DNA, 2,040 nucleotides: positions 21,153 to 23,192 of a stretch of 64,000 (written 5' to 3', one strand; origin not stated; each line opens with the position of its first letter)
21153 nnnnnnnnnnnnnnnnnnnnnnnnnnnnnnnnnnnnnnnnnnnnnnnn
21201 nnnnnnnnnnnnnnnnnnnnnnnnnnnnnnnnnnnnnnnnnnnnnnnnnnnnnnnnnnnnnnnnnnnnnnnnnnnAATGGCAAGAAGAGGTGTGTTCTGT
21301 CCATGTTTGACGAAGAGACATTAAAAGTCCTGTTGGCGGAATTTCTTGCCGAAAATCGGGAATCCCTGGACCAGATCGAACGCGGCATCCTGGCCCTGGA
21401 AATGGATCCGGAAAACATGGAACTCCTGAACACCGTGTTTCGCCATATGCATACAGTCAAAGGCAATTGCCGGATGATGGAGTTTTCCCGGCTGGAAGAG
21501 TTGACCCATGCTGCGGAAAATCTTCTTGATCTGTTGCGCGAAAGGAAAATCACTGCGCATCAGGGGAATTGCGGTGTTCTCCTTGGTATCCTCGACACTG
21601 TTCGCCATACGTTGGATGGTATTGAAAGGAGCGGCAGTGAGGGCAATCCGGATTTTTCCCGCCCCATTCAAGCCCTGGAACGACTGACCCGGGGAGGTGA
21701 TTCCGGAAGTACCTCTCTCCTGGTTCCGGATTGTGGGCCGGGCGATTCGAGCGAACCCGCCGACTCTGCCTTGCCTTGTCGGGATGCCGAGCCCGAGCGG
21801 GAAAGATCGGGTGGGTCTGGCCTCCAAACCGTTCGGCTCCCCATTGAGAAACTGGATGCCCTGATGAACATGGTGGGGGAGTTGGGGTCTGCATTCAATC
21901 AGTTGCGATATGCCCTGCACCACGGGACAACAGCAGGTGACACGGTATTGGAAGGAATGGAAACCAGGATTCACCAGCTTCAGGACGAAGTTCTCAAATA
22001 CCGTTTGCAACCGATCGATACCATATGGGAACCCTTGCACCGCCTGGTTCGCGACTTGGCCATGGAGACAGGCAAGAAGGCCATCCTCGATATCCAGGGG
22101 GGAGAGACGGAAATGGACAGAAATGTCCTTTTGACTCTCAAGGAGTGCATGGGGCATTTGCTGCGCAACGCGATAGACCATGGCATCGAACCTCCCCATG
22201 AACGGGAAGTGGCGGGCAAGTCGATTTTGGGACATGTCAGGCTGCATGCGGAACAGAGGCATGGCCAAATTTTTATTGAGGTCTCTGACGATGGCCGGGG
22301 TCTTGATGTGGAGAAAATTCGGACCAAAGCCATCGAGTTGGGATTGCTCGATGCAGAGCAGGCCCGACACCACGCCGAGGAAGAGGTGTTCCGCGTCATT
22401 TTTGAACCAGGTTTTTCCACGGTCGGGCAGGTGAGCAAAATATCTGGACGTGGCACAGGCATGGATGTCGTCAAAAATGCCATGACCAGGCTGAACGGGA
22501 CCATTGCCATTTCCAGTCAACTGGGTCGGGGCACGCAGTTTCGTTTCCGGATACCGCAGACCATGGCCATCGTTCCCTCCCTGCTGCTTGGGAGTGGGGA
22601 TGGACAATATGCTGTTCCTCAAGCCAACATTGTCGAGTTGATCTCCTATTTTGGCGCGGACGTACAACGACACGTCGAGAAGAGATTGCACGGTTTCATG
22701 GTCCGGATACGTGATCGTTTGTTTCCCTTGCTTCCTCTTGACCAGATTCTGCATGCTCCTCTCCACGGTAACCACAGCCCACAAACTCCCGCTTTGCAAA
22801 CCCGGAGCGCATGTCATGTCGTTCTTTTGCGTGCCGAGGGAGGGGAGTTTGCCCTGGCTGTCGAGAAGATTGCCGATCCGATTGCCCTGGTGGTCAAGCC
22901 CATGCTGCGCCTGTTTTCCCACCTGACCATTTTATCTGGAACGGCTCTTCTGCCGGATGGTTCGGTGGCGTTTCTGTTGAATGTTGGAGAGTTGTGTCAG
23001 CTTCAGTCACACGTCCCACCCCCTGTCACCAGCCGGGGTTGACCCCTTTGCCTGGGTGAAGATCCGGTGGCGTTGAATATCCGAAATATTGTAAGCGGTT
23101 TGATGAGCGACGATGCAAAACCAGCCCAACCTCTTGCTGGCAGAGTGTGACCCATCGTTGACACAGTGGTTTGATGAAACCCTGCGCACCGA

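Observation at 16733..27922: MCP-less chemosensory-like phosphorelay with embedded CheC and a c-di-GMP output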

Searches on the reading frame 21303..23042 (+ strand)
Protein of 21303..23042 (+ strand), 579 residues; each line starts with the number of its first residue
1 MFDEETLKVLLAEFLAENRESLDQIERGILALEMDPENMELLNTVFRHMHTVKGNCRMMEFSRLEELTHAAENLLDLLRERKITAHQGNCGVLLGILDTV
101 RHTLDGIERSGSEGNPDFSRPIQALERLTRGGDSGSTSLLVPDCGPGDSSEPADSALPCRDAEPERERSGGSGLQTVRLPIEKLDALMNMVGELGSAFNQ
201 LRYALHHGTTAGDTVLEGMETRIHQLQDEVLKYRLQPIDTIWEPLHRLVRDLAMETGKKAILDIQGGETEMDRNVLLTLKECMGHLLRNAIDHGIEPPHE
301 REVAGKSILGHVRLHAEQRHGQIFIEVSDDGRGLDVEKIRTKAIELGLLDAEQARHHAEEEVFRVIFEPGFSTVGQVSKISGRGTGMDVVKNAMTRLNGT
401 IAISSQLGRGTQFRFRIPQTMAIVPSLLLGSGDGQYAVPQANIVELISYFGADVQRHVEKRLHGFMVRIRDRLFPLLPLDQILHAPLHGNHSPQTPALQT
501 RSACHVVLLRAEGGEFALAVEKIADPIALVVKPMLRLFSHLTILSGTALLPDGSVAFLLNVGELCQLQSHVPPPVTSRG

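Call 3: search_protein_families(library=pfam, proteins=[window:21303-23042:+], max_evalue=0.01)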
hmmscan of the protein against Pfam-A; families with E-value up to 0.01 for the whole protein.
window:21303-23042:+ (579 aa): 5 families
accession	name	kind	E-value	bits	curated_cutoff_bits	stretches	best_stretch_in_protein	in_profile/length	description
PF02518.31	HATPase_c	-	1.3e-18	67.9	26.4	1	278-420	5-110/111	Histidine kinase-, DNA gyrase B-, and HSP90-like ATPase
PF01627.28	Hpt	-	3.3e-14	53.3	24.6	1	10-101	2-82/84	Hpt domain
PF01584.24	CheW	-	1.1e-11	44.9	23.5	1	427-566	3-135/138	CheW-like domain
PF02895.20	H-kinase_dim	-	2.9e-07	31.3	23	1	175-231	2-66/68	Signal transducing histidine kinase, homodimeric domain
PF13581.12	HATPase_c_2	-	0.0041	17.6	27.4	0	282-345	35-90/127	Histidine kinase-like ATPase domain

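Call 7: search_protein_families(library=ncbifam, proteins=[window:21303-23042:+], max_evalue=0.001)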
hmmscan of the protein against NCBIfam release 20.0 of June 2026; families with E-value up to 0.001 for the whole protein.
window:21303-23042:+ (579 aa): 17 families
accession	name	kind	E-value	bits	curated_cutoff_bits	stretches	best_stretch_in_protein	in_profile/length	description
NF041336.1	CheA_Halo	equivalog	1.3e-106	357.8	950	2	168-562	285-664/666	chemotaxis protein CheA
NF007835.0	PRK10547.1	equivalog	7e-77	259.5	793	2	169-568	272-660/670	chemotaxis protein CheA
NF008298.1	PRK11086.1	subfamily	3.3e-09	35.7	520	1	360-419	471-525/529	DcuS/MalK family sensor histidine kinase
TIGR02966.1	phoR_proteo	equivalog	5.1e-07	29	334.2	1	379-417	295-333/333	phosphate regulon sensor histidine kinase PhoR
NF046044.1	PnpS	equivalog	5.4e-07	29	400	1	380-418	352-390/390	two-component system histidine kinase PnpS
NF010411.0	PRK13837.1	equivalog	1.9e-06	26.2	647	1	359-447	620-703/828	two-component system VirA-like sensor kinase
NF007688.0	PRK10364.1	equivalog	3.3e-06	26.1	479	1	362-420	399-452/460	two-component system sensor histidine kinase ZraS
NF008468.0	PRK11360.1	equivalog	8.9e-06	24.3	646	1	360-419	554-608/616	two-component system sensor histidine kinase AtoS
NF041947.1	LuxQ_Vibrio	equivalog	1.9e-05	22.8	1200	1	360-420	636-697/843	quorum-sensing autoinducer 2 sensor kinase/phosphatase LuxQ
NF038334.1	malate_HK_MalK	exception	2.4e-05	23.2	800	1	363-419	474-525/533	malate sensor histidine kinase MalK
NF046020.1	HisKinCckABruc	equivalog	4.1e-05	21.6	1000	1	359-422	650-710/868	cell cycle histidine kinase CckA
TIGR02956.1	TMAO_torS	equivalog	8.4e-05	20.8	676.5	1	360-420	624-683/967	TMAO reductase system sensor histidine kinase/response regulator TorS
TIGR02916.1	PEP_his_kin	equivalog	8.9e-05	21.2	300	0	219-342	524-631/679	XrtA/PEP-CTERM system histidine kinase PrsK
NF011874.0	PRK15347.1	equivalog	0.00015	19.9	852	0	366-430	564-625/921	two component system sensor kinase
NF008235.0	PRK11006.1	equivalog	0.00016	20.7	390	1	379-422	383-426/431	phosphate regulon sensor histidine kinase PhoR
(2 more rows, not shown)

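Call 8: find_related_loci(query=window:21303-23042:+, collection=genome_contigs, flank=10000)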
Query window:21303-23042:+ (579 aa) in genome_contigs; peptide patterns used: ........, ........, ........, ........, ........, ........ (x = any residue, [..] = any of these).
95 stretches matched a pattern; 13 encode a relative of the query (tblastn E <= 1e-3); 13 distinct loci.
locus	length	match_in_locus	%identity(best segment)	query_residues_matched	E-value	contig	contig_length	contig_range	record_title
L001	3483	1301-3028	69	1-572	0e+0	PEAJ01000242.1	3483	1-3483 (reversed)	MAG: Magnetococcales bacterium HA3dbin3 scaffold538, whole genome shotgun sequence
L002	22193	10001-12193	38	2-564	4e-71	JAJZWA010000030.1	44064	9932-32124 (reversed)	MAG: Proteobacteria bacterium isolate SKS5.bin95 NODE_1404_length_44064_cov_9.824157, whole genome shotgun sequence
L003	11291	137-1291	38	160-564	2e-69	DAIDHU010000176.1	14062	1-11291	MAG TPA_asm: Thiomonas sp. isolate clean350 k141_1306946, whole genome shotgun sequence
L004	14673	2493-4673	38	2-561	4e-69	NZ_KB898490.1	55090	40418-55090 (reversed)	Thiomonas sp. FB-6 D466DRAFT_scaffold00020.20, whole genome shotgun sequence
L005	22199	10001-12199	38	2-564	5e-69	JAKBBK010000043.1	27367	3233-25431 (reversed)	MAG: Proteobacteria bacterium isolate ZJ4.bin29 NODE_1985_length_27367_cov_14.863840, whole genome shotgun sequence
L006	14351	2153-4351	37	2-564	3e-68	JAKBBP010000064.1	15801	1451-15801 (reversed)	MAG: Proteobacteria bacterium isolate ZJ4.bin40 NODE_4727_length_15801_cov_10.724512, whole genome shotgun sequence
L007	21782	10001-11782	29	2-564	2e-62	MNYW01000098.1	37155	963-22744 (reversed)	MAG: Nitrospirae bacterium CG2_30_70_394 cg2_3.0_scaffold_531_c, whole genome shotgun sequence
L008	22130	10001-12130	35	11-566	1e-59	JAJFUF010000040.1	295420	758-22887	MAG: Lysobacteraceae bacterium isolate bin.379 k141_4324713, whole genome shotgun sequence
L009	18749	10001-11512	31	126-574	2e-57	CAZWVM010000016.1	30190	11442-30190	MAG TPA_asm: uncultured bacterium isolate binchicken_co22_231 genome assembly, contig: NODE_1619_length_30190_cov_8.5979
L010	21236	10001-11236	33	146-566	1e-53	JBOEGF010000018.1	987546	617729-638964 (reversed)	MAG: Nannocystales bacterium isolate PBSAdel1 PBSA13b_contig_201, whole genome shotgun sequence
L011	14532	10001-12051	40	14-568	5e-53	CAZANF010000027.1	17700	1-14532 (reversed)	MAG TPA_asm: uncultured Spirochaeta sp. isolate SRP252850_co1_83 genome assembly, contig: NODE_5829_length_17700_cov_4.2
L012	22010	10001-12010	37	14-561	9e-65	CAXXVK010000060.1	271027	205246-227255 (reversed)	MAG: Myxococcota bacterium isolate 9026f203-f4fd-4e78-b743-5aa82beef240 genome assembly, contig: contig_60, whole genome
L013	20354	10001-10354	25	279-419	7e-5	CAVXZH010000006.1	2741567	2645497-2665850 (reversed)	MAG: uncultured cyanobacterium isolate MFD02979.bin.2.46 genome assembly, contig: contig_37759, whole genome shotgun seq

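Call 9: find_encoding_contigs(protein=window:21303-23042:+, flank=10000, max_places=6)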
Protein window:21303-23042:+ (579 aa): 1 contig read that carries it; 1 place shown.
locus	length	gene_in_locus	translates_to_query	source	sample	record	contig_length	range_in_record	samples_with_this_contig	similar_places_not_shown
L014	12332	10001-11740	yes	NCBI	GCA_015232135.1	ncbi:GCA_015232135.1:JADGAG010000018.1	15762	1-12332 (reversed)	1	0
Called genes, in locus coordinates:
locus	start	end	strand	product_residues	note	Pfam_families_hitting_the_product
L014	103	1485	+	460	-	PF08238:Sel1 (faint)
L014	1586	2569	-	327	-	PF01479:S4 (weak), PF00849:PseudoU_synth_2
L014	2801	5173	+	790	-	PF10150:RNase_E_G, PF20833:RNase_E_G_Thio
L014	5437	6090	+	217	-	-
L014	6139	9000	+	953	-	PF00512:HisKA, PF02518:HATPase_c, PF00072:Response_reg, PF01627:Hpt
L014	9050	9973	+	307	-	PF00072:Response_reg, PF00990:GGDEF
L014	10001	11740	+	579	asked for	PF01627:Hpt, PF02895:H-kinase_dim (weak), PF02518:HATPase_c, PF01584:CheW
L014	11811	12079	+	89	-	PF00072:Response_reg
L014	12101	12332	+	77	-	?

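Call 10: find_homologous_proteins(query=window:21303-23042:+, max_evalue=1e-30)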
Query window:21303-23042:+ (579 aa): 7589 proteins with E <= 1e-30 among 8000 candidates; the best 120 are listed.
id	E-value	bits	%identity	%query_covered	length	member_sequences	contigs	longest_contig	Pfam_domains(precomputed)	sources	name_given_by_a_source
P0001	0.0e+0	1293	100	100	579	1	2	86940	PF02895.21,PF01584.25,PF02518.32,PF01627.29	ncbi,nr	ncbi:MAG: chemotaxis protein CheA [Magnetococcales bacterium]|nr:chemotaxis protein CheA [Magnetococ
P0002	1.9e-270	916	74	99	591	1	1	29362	PF02895.21,PF01584.25,PF27543.1,PF02518.32,PF01627.29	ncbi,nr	ncbi:MAG: chemotaxis protein CheA [Magnetococcales bacterium]|nr:chemotaxis protein CheA [Magnetococ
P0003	5.9e-255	865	72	98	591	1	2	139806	PF02895.21,PF01584.25,PF02518.32,PF01627.29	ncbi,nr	ncbi:MAG: ATP-binding protein [Magnetococcus sp. DMHC-1]|nr:Hpt domain-containing protein [Magnetoco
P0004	5.2e-250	849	69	99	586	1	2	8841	PF02895.21,PF01584.25,PF02518.32,PF01627.29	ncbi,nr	ncbi:MAG: chemotaxis protein CheA [Magnetococcales bacterium]|nr:chemotaxis protein CheA [Magnetococ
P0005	2.4e-180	619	54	98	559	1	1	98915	PF02895.21,PF01584.25,PF02518.32,PF01627.29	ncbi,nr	ncbi:MAG: chemotaxis protein CheA [Magnetococcales bacterium]|nr:chemotaxis protein CheA [Magnetococ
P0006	5.6e-180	618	51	98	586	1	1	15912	PF02895.21,PF01584.25,PF02518.32,PF01627.29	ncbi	-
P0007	1.6e-179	616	52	98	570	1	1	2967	PF02895.21,PF01584.25,PF02518.32,PF01627.29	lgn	-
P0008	2.5e-177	609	53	98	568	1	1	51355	PF02895.21,PF01584.25,PF02518.32,PF01627.29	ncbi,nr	ncbi:MAG: chemotaxis protein CheA [Magnetococcales bacterium]|nr:chemotaxis protein CheA [Magnetococ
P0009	2.6e-177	609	52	98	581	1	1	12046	PF01584.25,PF02518.32,PF01627.29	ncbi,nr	ncbi:MAG: chemotaxis protein CheA [Magnetococcales bacterium]|nr:chemotaxis protein CheA [Magnetococ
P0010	2.9e-177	609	53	98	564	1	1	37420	PF02895.21,PF01584.25,PF27543.1,PF02518.32,PF01627.29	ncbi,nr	ncbi:MAG: chemotaxis protein CheA [Magnetococcales bacterium]|nr:chemotaxis protein CheA [Magnetococ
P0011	5.7e-177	608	54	98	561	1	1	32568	PF02895.21,PF01584.25,PF02518.32,PF01627.29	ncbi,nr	ncbi:MAG: chemotaxis protein CheA [Magnetococcales bacterium]|nr:chemotaxis protein CheA [Magnetococ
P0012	7.4e-176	604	53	98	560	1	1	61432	PF02895.21,PF01584.25,PF02518.32,PF01627.29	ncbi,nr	ncbi:MAG: chemotaxis protein CheA [Magnetococcales bacterium]|nr:chemotaxis protein CheA [Magnetococ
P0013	1.1e-175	603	53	98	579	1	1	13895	PF02895.21,PF01584.25,PF02518.32,PF01627.29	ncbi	ncbi:MAG: chemotaxis protein CheA [Magnetococcus sp. YQC-9]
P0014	2.4e-174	599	52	98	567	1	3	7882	PF01584.25,PF02518.32,PF01627.29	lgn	-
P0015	3.7e-174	598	52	98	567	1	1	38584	PF02895.21,PF01584.25,PF02518.32,PF01627.29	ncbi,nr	ncbi:MAG: chemotaxis protein CheA [Magnetococcales bacterium]|nr:chemotaxis protein CheA [Magnetococ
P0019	7.3e-173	594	52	98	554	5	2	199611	PF02895.21,PF01584.25,PF02518.32,PF01627.29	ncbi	ncbi:MAG: chemotaxis protein CheA [Candidatus Magnetobacterium sp. LHC-1]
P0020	8.9e-173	594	52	98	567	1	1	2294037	PF01584.25,PF02518.32,PF01627.29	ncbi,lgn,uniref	ncbi:hypothetical protein SIID45300_00895 [Candidatus Magnetaquicoccaceae bacterium FCR-1]|uniref:Ch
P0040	1.0e-164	567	48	98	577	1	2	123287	PF02895.21,PF01584.25,PF02518.32,PF01627.29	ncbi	ncbi:MAG: ATP-binding protein [Nitrospirae bacterium YQR-1]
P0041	3.7e-163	562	48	98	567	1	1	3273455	PF02895.21,PF01584.25,PF02518.32,PF01627.29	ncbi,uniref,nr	ncbi:chemotaxis protein CheA [Candidatus Magnetomonas plexicatena]|uniref:chemotaxis protein CheA n=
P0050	4.2e-159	549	47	97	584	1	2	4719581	PF02895.21,PF01584.25,PF02518.32,PF01627.29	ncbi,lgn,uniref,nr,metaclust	ncbi:CheA signal transduction histidine kinases [Magnetococcus marinus MC-1]|uniref:Chemotaxis prote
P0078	6.5e-115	403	40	97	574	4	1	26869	PF01584.25,PF02518.32,PF01627.29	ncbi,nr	ncbi:MAG: chemotaxis protein CheW [Thermodesulfobacteriota bacterium]|nr:chemotaxis protein CheW [Th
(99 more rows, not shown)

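Call 12: find_encoding_contigs(protein=P0050, flank=10000, max_places=2)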
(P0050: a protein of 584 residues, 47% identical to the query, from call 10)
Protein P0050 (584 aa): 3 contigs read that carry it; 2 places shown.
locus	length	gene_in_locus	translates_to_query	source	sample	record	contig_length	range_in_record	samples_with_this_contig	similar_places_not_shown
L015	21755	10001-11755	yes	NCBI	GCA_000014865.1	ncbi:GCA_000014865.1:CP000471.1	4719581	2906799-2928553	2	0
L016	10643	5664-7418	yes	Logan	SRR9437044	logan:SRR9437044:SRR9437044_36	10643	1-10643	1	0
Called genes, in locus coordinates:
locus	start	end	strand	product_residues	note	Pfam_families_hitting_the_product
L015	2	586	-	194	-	-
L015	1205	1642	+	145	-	PF00027:cNMP_binding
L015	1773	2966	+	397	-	PF06965:Na_H_antiport_1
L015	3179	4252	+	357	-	PF00512:HisKA (weak), PF02518:HATPase_c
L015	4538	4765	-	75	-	-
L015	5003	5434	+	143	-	PF00581:Rhodanese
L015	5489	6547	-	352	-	PF13449:Phytase-like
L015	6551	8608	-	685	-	PF00989:PAS (weak), PF08448:PAS_4 (weak), PF00512:HisKA, PF02518:HATPase_c, PF00072:Response_reg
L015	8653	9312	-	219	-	PF04509:CheC (weak), PF13690:CheX (faint)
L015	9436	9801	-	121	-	PF00072:Response_reg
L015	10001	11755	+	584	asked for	PF01627:Hpt, PF02895:H-kinase_dim (weak), PF02518:HATPase_c, PF01584:CheW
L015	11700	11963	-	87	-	-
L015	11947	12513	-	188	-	-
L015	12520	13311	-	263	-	PF01061:ABC2_membrane, PF12698:ABC2_membrane_3 (weak)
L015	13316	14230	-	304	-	PF00005:ABC_tran, PF13304:AAA_21 (weak)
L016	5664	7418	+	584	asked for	PF01627:Hpt, PF02895:H-kinase_dim (weak), PF02518:HATPase_c, PF01584:CheW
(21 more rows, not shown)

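Call 13: find_encoding_contigs(protein=P0041, flank=10000, max_places=2)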
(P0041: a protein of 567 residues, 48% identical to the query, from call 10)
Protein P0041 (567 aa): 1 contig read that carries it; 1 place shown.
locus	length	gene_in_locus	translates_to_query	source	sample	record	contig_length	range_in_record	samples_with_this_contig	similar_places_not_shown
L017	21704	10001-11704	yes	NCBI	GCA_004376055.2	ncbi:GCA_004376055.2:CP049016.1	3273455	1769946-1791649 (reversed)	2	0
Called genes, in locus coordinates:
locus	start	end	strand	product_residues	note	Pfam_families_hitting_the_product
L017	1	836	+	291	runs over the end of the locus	-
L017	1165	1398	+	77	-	PF04014:MazE_antitoxin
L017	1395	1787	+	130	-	PF01850:PIN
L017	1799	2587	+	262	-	PF01061:ABC2_membrane, PF12698:ABC2_membrane_3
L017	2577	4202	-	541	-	PF13424:TPR_12 (faint), PF13414:TPR_11 (faint), PF13431:TPR_17 (faint), PF00515:TPR_1 (faint), PF13181:TPR_8 (faint), PF14559:TPR_19 (weak), PF13432:TPR_16 (weak), PF07719:TPR_2 (weak), +2 more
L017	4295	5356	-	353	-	PF04055:Radical_SAM, PF13186:SPASM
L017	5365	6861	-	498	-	PF20990:DUF2207_C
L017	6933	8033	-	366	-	-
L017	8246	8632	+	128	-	PF00072:Response_reg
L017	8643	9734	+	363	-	PF00072:Response_reg, PF00512:HisKA, PF13581:HATPase_c_2 (weak), PF02518:HATPase_c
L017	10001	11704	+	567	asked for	PF01627:Hpt, PF02895:H-kinase_dim (weak), PF02518:HATPase_c, PF01584:CheW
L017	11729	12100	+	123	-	PF00072:Response_reg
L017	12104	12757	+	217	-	-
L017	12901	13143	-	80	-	PF07927:HicA_toxin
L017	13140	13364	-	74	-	-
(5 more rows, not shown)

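Call 14: find_encoding_contigs(protein=P0019, flank=10000, max_places=2)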
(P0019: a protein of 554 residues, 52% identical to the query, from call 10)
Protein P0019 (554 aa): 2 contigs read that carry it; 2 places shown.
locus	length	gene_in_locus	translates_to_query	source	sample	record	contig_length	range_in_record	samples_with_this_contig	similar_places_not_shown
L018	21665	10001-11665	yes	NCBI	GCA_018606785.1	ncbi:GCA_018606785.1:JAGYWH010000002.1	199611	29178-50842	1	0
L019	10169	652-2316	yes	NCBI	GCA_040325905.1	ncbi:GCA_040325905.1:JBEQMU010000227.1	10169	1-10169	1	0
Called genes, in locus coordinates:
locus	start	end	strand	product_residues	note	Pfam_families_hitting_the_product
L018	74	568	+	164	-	-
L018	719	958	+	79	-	PF01850:PIN (weak)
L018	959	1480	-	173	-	PF00881:Nitroreductase, PF14512:TM1586_NiRdase (faint), PF00881:Nitroreductase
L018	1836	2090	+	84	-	-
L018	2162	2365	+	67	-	-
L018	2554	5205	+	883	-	PF01966:HD (faint), PF08335:GlnD_UR_UTase, PF27444:GlnD_3rd, PF01842:ACT (faint), PF13291:ACT_4 (faint), PF22629:ACT_AHAS_ss (faint)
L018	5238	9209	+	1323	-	PF05359:DUF748, PF13116:YhdP (faint), PF04357:TamB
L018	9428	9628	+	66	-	-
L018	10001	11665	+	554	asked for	PF01627:Hpt, PF02895:H-kinase_dim (weak), PF02518:HATPase_c, PF01584:CheW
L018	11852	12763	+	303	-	PF12784:PDDEXK_2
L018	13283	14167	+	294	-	-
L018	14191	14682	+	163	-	PF00582:Usp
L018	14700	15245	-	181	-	PF13302:Acetyltransf_3 (weak), PF00583:Acetyltransf_1, PF13673:Acetyltransf_10 (weak), PF13508:Acetyltransf_7 (weak)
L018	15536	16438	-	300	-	PF02016:Peptidase_S66, PF17676:Peptidase_S66C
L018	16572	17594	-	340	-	PF04055:Radical_SAM, PF13353:Fer4_12 (faint), PF13186:SPASM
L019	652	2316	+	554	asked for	PF01627:Hpt, PF02895:H-kinase_dim (weak), PF02518:HATPase_c, PF01584:CheW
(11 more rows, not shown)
